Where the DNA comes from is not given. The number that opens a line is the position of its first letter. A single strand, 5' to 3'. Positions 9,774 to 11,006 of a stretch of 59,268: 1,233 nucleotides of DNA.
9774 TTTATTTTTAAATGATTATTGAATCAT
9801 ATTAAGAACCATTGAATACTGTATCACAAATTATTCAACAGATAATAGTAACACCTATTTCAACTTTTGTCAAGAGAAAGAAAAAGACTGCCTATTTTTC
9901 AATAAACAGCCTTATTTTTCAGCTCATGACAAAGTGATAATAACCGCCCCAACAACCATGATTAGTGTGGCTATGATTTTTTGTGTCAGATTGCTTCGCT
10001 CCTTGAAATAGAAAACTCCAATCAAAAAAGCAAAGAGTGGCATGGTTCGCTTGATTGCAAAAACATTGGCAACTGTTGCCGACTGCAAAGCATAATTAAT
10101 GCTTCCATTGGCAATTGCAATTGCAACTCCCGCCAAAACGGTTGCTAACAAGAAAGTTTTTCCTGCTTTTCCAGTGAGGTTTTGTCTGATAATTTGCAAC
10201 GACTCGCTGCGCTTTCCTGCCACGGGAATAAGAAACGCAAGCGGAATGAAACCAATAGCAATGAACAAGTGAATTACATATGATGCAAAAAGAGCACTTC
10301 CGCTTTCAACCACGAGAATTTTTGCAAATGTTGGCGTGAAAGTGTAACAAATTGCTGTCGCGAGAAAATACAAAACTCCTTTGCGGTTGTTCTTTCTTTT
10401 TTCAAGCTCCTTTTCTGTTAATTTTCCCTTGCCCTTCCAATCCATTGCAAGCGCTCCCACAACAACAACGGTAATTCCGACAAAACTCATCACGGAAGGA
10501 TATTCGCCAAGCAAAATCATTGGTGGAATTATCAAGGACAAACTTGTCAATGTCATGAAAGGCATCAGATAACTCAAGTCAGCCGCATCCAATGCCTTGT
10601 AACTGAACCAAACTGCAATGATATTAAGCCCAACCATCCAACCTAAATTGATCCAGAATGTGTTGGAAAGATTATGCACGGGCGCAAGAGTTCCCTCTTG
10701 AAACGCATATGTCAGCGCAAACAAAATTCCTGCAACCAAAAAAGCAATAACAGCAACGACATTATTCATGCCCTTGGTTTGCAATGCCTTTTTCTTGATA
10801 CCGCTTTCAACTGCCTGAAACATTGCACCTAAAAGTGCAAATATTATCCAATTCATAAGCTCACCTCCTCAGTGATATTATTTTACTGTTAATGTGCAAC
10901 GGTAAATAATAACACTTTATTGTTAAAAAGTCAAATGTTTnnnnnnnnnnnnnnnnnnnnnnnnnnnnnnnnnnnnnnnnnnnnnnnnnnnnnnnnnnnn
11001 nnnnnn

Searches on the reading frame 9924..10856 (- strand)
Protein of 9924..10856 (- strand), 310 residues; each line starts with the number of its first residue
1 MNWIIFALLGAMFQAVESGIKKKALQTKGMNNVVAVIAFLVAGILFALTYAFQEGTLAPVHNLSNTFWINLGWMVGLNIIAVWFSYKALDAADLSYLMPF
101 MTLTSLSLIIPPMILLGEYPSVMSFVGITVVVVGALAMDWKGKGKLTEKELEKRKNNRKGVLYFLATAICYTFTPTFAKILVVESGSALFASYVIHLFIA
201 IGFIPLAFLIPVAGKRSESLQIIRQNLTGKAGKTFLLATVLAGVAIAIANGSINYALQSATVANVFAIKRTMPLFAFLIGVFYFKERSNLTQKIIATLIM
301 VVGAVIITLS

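Call 66: search_protein_families(library=pfam, proteins=[window:9924-10856:-], max_evalue=0.0001)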
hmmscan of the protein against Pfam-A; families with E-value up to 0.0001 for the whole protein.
window:9924-10856:- (310 aa): 1 family
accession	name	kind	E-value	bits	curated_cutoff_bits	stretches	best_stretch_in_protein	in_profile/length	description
PF00892.27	EamA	-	7.8e-18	65.5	28.2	2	159-308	2-134/135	EamA-like transporter family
